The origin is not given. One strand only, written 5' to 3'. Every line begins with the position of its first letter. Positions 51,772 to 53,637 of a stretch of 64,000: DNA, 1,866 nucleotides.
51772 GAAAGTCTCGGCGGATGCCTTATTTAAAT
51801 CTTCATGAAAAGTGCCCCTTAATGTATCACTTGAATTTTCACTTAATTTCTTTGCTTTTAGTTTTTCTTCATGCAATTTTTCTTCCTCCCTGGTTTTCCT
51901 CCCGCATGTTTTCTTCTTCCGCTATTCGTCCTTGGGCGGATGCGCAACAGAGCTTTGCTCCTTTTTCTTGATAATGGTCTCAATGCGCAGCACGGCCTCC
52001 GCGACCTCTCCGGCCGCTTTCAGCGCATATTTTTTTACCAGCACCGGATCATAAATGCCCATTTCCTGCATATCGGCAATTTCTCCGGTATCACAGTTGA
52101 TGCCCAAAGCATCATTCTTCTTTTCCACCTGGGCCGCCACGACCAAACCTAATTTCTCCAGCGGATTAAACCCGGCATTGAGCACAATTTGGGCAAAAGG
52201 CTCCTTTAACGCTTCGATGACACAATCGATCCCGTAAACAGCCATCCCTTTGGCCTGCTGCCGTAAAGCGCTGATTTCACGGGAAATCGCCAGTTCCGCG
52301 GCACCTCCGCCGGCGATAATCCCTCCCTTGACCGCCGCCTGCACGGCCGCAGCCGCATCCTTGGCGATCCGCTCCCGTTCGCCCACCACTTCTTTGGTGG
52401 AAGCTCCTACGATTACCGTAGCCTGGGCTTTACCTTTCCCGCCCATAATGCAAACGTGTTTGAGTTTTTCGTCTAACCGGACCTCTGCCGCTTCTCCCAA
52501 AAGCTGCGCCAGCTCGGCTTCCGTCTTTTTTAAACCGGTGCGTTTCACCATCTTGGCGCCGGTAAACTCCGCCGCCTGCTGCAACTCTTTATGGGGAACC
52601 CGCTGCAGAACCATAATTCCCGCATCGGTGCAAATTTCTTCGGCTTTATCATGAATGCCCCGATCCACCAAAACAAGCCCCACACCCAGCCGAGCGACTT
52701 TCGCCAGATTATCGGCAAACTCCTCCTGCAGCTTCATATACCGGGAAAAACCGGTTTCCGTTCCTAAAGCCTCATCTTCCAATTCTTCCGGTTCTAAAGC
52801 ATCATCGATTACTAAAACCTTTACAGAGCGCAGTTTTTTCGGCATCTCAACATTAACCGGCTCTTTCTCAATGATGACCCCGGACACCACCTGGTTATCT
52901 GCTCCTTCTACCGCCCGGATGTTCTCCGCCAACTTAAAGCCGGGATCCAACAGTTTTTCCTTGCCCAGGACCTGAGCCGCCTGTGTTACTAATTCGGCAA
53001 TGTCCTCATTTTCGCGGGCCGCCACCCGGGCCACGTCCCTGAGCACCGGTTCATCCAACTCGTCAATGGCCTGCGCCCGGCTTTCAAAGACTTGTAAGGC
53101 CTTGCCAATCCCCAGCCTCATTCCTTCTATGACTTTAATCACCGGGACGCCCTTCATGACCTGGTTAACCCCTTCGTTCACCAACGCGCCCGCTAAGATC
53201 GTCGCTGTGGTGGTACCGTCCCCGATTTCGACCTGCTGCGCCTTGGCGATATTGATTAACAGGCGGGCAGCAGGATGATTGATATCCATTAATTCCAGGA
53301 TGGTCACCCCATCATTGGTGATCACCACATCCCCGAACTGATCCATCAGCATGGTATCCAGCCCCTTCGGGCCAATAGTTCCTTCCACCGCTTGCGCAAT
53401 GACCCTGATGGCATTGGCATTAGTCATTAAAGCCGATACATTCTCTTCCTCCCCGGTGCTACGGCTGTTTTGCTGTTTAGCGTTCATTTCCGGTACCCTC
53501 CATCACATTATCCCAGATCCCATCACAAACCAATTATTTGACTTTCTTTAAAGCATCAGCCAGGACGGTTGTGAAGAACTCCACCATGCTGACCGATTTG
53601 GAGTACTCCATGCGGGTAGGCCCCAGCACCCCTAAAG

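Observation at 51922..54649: Archaeal-type (thermosome/CCT-like) chaperonin between hrcA and grpE under a single CIRCE operator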

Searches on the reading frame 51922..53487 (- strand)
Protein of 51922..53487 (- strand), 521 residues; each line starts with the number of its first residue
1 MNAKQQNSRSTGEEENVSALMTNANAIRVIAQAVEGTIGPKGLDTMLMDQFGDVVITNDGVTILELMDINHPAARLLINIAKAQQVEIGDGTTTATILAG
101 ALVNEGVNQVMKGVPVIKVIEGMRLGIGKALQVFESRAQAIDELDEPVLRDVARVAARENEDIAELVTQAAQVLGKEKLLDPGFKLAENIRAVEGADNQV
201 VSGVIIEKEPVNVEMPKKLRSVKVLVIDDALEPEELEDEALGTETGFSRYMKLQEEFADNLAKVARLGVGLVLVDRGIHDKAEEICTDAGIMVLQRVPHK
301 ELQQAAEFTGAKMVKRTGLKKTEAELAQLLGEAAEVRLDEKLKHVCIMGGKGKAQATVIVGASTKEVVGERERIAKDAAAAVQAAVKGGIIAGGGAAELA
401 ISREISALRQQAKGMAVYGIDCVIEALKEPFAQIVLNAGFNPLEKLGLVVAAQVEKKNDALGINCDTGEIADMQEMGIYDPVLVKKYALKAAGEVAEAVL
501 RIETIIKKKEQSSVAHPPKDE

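Call 3: search_protein_families(library=pfam, proteins=[window:51922-53487:-])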
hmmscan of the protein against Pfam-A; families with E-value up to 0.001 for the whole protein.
window:51922-53487:- (521 aa): 1 family
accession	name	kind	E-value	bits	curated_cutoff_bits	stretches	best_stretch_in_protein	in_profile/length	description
PF00118.29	Cpn60_TCP1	-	3.8e-108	362.7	34.3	1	30-509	1-489/490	TCP-1/cpn60 chaperonin family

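Call 4: search_protein_families(library=ncbifam, proteins=[window:51922-53487:-])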
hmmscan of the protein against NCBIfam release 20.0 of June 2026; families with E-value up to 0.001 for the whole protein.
window:51922-53487:- (521 aa): 19 families
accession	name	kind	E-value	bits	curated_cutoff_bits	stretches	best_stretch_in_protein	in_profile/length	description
TIGR02339.1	thermosome_arch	subfamily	9.5e-89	298.5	671.1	1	14-507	12-519/521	thermosome subunit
NF041083.2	thermosome_beta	equivalog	1.9e-85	287.9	400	1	14-507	13-518/520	thermosome subunit beta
NF041082.2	thermosome_alpha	equivalog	1e-83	282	450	1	8-507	11-517/519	thermosome subunit alpha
TIGR02343.1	chap_CCT_epsi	equivalog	6e-64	216.6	710.5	1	15-508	24-531/532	T-complex protein 1 subunit epsilon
TIGR02344.1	chap_CCT_gamma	equivalog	2.8e-58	197.7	553.45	1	5-507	7-521/526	T-complex protein 1 subunit gamma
TIGR02345.1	chap_CCT_eta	equivalog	6.4e-57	193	669.2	1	11-509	11-521/523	T-complex protein 1 subunit eta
NF009487.0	PRK12849.1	subfamily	6.5e-55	186.4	352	2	356-513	376-527/543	chaperonin GroEL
TIGR02340.1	chap_CCT_alpha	equivalog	2.1e-54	185.1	800.2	1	18-512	12-533/536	T-complex protein 1 subunit alpha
TIGR02342.1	chap_CCT_delta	equivalog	2e-52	178.4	695.35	1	17-507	8-515/517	T-complex protein 1 subunit delta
TIGR02346.1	chap_CCT_theta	equivalog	2.8e-52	177.9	455.9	1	18-510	18-521/531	T-complex protein 1 subunit theta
NF000592.1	PRK00013.1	subfamily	4.1e-47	160.9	397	2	356-509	375-523/524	chaperonin GroEL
TIGR02348.1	GroEL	equivalog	5.3e-46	157.2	582.1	2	25-195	16-190/526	chaperonin GroEL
NF009488.0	PRK12850.1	subfamily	7.8e-45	153.4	475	2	354-514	375-529/544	chaperonin GroEL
NF009489.0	PRK12851.1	subfamily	4.2e-43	147.5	464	2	25-179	18-174/541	chaperonin GroEL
TIGR02347.1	chap_CCT_zeta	equivalog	1e-41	143.1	587.15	1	15-508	13-525/531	T-complex protein 1 subunit zeta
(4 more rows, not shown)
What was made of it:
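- On Group II chaperonin (archaeal thermosome): NF041083 scores 287.9 against 400, and NF041082 scores 282 against 450 (call 4).
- On Group I chaperonin (GroEL): TIGR02348, 157 bits against a cutoff of 582 (call 4).
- NCBIfam: the thermosome models score 282-298 bits and the best GroEL models 157-186 bits; all are far below their cutoffs (call 4). The GroEL models give significant partial hits (157-186 bits for the best, in two stretches, call 4). GroEL equivalog TIGR02348 scores 157 bits against a cutoff of 582 (call 4).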

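Call 7: search_solved_structures(query=window:51922-53487:-, show_alignments=2)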
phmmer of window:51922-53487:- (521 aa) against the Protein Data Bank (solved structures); distinct sequences matched with E-value up to 0.001: 164 (the best 60 are shown).
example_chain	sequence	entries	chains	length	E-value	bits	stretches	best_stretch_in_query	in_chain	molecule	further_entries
9rwq_N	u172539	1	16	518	3e-198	662.6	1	4-511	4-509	Ancestral Group II Chaperonin (ACII)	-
5x9u_A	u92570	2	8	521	3.8e-145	487.5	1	10-512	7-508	Thermosome, alpha subunit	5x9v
9rwp_A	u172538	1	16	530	7.5e-86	292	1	17-510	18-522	Ancestral Group II Chaperonin (ACII)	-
3j1e_A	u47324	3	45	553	1e-67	232.3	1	6-511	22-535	Chaperonin beta subunit | Chaperonin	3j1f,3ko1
1q3r_A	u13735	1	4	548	4.1e-66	227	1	21-509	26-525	Thermosome alpha subunit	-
1a6d_A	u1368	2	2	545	7.2e-66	226.2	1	11-511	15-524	THERMOSOME (ALPHA SUBUNIT)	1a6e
6xhi_A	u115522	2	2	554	1.2e-65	225.4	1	6-512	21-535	Thermosome subunit beta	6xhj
1q3s_A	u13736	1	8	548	1.2e-65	225.4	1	21-509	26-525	Thermosome alpha subunit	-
4xcg_B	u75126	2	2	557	1.2e-65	225.4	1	6-512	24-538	Thermosome subunit beta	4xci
4xcd_A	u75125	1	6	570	1.3e-65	225.3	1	6-512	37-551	Thermosome subunit beta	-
1q2v_A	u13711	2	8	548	5e-65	223.4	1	21-509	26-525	Thermosome alpha subunit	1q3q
1a6d_B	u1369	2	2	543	5.7e-65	223.2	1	11-520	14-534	THERMOSOME (BETA SUBUNIT)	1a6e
5w79_A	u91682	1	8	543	3.6e-64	220.6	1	22-508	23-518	Chaperonin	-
3j3x_A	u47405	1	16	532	2e-62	214.8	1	22-508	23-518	Chaperonin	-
3kfb_A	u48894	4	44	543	2.1e-62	214.8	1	22-508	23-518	Chaperonin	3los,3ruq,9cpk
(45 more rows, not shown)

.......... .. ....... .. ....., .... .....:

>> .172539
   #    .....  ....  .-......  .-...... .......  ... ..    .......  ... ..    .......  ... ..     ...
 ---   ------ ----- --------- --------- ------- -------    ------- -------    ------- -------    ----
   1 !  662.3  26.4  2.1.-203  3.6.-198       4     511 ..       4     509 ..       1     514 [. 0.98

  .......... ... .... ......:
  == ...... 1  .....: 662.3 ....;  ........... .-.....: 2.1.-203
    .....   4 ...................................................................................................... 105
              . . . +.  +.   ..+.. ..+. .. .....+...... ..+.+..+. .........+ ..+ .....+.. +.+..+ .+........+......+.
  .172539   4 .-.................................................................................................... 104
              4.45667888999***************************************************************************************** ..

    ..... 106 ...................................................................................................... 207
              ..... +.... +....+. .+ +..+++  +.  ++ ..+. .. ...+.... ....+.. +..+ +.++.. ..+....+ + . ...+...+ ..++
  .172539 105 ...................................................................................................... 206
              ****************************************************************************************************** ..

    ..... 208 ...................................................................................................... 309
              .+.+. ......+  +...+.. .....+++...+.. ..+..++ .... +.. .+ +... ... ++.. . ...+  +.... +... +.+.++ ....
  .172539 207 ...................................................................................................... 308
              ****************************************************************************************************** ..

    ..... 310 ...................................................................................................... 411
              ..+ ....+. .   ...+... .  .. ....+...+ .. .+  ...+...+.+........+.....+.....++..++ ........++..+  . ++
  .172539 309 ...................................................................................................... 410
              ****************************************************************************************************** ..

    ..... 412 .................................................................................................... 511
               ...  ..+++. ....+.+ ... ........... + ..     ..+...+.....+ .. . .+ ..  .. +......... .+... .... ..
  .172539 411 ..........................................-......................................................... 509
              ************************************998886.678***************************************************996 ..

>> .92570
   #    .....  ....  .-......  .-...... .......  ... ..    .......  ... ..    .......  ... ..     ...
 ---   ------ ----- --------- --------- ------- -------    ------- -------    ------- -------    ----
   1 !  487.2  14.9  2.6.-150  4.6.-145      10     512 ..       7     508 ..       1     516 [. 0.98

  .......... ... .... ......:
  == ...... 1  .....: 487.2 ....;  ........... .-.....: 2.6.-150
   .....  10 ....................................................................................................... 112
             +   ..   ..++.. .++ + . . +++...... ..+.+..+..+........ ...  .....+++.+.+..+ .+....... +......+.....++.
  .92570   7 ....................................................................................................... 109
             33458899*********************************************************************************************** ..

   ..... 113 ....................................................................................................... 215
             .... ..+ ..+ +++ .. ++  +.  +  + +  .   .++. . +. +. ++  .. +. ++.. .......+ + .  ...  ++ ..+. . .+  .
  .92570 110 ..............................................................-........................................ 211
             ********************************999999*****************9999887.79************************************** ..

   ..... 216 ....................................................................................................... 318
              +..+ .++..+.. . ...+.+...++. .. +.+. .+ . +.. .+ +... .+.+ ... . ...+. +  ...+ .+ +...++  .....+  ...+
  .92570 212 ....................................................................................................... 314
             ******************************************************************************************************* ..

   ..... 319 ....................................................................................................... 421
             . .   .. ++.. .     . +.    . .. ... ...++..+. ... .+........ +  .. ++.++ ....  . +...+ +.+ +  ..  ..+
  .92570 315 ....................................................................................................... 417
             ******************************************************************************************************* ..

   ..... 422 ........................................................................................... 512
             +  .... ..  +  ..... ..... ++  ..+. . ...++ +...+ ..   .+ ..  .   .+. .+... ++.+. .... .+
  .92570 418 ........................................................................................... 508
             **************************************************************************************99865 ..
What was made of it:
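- On Group III chaperonin (bacterial thermosome-like Cpn60): PDB score ranking: ACIII 662, Ch-CPN 487, ACII 292, thermosomes 230 bits (call 7).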

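Call 8: find_homologous_proteins(query=window:51922-53487:-)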
Query window:51922-53487:- (521 aa): 4360 proteins with E <= 0.001 among 8000 candidates; the best 120 are listed.
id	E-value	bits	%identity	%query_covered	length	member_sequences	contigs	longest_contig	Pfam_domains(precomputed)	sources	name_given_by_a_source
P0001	0.0e+0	1080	100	100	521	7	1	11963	PF00118.30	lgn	-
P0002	1.3e-263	893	81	100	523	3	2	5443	PF00118.30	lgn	-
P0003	5.7e-261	884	81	100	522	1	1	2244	PF00118.30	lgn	-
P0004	1.0e-256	870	80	100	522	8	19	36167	PF00118.30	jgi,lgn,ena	jgi:chaperonin GroEL (HSP60 family)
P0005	5.0e-251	852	80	98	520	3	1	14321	PF00118.30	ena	-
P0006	5.3e-243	825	74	100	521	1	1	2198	PF00118.30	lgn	-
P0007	3.0e-242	823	75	100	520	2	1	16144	PF00118.30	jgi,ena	-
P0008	2.6e-240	816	76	98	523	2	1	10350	PF00118.30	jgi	jgi:chaperonin GroEL (HSP60 family)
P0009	4.5e-240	815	76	98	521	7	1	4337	PF00118.30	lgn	-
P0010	1.8e-236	803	74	98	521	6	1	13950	PF00118.30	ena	-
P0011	3.1e-236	803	75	98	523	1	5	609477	PF00118.30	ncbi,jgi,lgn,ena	ncbi:MAG: TCP-1/cpn60 chaperonin family protein [Peptococcia bacterium]|jgi:chaperonin GroEL (HSP60 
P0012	5.2e-235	799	74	98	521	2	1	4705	PF00118.30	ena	-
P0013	2.0e-234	797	73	98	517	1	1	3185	PF00118.30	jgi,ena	-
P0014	2.4e-232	790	73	98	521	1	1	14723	PF00118.30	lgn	-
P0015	3.4e-230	783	73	98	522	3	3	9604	PF00118.30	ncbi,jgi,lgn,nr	ncbi:MAG TPA: chaperonin [Clostridia bacterium]|jgi:chaperonin GroEL (HSP60 family)|nr:chaperonin [C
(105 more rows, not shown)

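Call 10: find_related_loci(query=window:51922-53487:-, collection=genome_contigs, flank=6000)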
Query window:51922-53487:- (521 aa) in genome_contigs; peptide patterns used: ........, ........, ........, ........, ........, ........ (x = any residue, [..] = any of these).
27 stretches matched a pattern; 1 encode a relative of the query (tblastn E <= 1e-3); 1 distinct loci.
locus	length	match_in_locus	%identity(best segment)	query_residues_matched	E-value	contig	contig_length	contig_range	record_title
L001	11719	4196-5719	29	30-511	1e-32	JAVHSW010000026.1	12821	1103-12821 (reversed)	MAG: Armatimonadota bacterium isolate BF2.bins.111.TC_201808 NODE_3168_length_12821_cov_3.251063, whole genome shotgun s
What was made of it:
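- Tried and rejected: The genome_contigs scan with the single protein (call 10) used peptide patterns that were too specific.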

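Call 36: find_encoding_contigs(protein=window:51922-53487:-, flank=10000, max_places=4)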
Protein window:51922-53487:- (521 aa): 21 contigs read that carry it; 4 places shown.
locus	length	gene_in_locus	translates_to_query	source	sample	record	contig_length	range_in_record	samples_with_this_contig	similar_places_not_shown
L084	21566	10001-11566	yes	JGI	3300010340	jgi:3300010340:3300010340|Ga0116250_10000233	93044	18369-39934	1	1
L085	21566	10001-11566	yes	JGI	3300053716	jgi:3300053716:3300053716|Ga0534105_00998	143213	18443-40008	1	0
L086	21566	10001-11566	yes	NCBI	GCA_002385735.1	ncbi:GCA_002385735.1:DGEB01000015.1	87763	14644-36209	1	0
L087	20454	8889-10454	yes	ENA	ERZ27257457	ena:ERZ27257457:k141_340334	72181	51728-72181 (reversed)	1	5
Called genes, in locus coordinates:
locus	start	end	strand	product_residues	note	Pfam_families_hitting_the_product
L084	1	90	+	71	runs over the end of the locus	-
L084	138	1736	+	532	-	PF01554:MatE (weak), PF03023:MurJ, PF01554:MatE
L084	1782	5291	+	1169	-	PF00395:SLH, PF12733:Cadherin-like (weak), PF09479:Flg_new, PF02368:Big_2, PF26918:Ig_Eae (weak), PF13385:Laminin_G_3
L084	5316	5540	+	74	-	PF02368:Big_2 (weak)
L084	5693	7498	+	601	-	PF00009:GTP_EFTU, PF03144:GTP_EFTU_D2, PF22042:EF-G_D2, PF14492:EFG_III (weak), PF00679:EFG_C, PF06421:LepA_C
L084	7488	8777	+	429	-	PF04055:Radical_SAM, PF06969:HemN_C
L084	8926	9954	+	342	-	PF01628:HrcA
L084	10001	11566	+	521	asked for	PF00118:Cpn60_TCP1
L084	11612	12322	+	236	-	PF01025:GrpE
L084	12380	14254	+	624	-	PF00012:HSP70, PF06723:MreB_Mbl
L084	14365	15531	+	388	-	PF00226:DnaJ, PF01556:DnaJ_C, PF00684:DnaJ_CXXCXGXG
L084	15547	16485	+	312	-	PF06325:PrmA, PF01135:PCMT, PF05175:MTS, PF02475:TRM5-TYW2_MTfase (weak), PF12847:Methyltransf_18 (weak), PF13847:Methyltransf_31, PF08241:Methyltransf_11 (weak), PF13649:Methyltransf_25, +1 more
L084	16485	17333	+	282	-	PF20260:PUA_4, PF04452:Methyltrans_RNA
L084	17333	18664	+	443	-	PF00919:UPF0004, PF04055:Radical_SAM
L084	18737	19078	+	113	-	PF11969:DcpS_C, PF01230:HIT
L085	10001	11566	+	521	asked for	PF00118:Cpn60_TCP1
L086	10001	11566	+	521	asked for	PF00118:Cpn60_TCP1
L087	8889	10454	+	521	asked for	PF00118:Cpn60_TCP1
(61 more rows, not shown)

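Call 48: search_protein_representatives(protein=window:51922-53487:-)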
Query: 521 residues. Proteins with E-value up to 0.001 (for the whole library): 14348; up to 1e-10: 5652; up to 1e-30: 406. The best 150 are listed.
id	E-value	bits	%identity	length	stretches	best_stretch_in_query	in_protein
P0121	3.1e-179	613.1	59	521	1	1-511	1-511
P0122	1.5e-157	541.6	52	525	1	10-511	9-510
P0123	3.8e-154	530.4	50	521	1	14-510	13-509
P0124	4.4e-151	520.3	52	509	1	11-511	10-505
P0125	6.5e-146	503.3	52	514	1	13-509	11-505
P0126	1.5e-143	495.5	59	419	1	1-419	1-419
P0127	1.2e-140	486.0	47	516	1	6-511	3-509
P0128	2.5e-140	484.9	49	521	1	8-512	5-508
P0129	1.1e-137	476.2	46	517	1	7-512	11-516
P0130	6.1e-137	473.7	48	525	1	15-510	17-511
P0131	6.6e-136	470.3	46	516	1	14-509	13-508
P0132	9.2e-136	469.8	45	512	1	7-510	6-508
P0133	1.9e-135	468.8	47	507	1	18-510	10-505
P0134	2.1e-131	455.4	45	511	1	13-510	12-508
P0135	2.6e-130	451.8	43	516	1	10-511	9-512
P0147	3.1e-98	346.1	39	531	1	18-508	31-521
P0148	5.2e-98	345.3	29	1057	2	18-512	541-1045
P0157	6.3e-76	272.6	34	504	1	13-510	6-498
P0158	3.0e-75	270.3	33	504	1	20-509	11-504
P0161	1.7e-73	264.6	32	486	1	18-510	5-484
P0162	3.1e-72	260.4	33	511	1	14-508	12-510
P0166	1.0e-68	248.8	34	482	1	15-510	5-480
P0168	5.2e-66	239.9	32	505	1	18-511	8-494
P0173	4.0e-63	230.3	31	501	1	18-507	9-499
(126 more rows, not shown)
